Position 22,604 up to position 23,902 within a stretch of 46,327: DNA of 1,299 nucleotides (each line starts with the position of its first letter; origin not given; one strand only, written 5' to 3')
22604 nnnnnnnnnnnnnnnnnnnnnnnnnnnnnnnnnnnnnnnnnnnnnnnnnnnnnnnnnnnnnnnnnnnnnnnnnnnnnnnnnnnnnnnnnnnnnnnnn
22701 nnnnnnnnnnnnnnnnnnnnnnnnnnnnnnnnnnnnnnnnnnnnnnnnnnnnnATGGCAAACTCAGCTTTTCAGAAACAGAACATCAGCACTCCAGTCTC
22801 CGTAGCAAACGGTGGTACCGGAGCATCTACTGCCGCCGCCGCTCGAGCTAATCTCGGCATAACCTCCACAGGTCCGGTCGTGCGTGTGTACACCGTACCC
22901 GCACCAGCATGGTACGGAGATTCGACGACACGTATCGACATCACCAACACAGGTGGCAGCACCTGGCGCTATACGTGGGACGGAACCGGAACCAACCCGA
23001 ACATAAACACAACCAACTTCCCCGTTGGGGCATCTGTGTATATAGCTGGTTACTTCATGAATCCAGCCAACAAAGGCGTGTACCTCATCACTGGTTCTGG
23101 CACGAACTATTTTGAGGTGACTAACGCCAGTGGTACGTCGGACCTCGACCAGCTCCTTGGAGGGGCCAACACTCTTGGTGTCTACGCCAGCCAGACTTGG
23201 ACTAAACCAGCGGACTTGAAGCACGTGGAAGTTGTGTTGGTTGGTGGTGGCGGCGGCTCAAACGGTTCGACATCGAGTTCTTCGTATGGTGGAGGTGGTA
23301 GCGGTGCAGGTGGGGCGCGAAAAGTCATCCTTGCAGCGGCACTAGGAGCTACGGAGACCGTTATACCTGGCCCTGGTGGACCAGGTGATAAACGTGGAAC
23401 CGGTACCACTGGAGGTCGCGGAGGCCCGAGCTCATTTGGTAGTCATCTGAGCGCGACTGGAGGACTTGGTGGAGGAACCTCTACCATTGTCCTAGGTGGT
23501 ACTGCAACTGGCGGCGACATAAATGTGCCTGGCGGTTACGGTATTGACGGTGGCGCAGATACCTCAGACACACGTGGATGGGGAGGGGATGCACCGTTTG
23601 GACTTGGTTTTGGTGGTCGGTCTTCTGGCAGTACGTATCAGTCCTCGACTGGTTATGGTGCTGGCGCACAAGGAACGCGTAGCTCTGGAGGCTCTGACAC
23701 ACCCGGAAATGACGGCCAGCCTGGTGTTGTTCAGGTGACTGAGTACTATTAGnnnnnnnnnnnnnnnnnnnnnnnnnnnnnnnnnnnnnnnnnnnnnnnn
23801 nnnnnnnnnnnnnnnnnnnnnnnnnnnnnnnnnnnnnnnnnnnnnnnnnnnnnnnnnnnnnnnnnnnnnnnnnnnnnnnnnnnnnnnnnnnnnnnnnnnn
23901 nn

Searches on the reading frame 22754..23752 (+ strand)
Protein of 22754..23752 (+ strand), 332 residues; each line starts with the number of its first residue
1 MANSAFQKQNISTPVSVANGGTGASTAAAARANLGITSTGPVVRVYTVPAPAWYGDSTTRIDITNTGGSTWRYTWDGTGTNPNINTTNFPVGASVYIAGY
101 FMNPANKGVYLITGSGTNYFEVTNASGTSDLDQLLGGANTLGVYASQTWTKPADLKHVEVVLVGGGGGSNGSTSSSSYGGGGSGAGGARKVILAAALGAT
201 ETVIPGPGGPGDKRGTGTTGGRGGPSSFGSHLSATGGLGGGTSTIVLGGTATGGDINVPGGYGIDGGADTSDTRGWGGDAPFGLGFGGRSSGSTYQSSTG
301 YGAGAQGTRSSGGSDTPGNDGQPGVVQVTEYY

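Call 10: search_protein_families(library=phrogs, proteins=[window:22754-23752:+])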
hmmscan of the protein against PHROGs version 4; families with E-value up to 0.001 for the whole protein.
window:22754-23752:+ (332 aa): 4 families
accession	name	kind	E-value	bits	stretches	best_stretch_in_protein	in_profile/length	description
phrog_863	-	tail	1.4e-23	84.8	1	61-332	322-605/690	tail fiber assembly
phrog_6202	-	tail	4.4e-05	23.8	1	68-328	400-634/636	tail fiber protein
phrog_21412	-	tail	4.6e-05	22.3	1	144-329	1264-1449/1452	tail fiber protein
phrog_454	-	tail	0.00015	21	1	56-327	1093-1371/1376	tail fiber protein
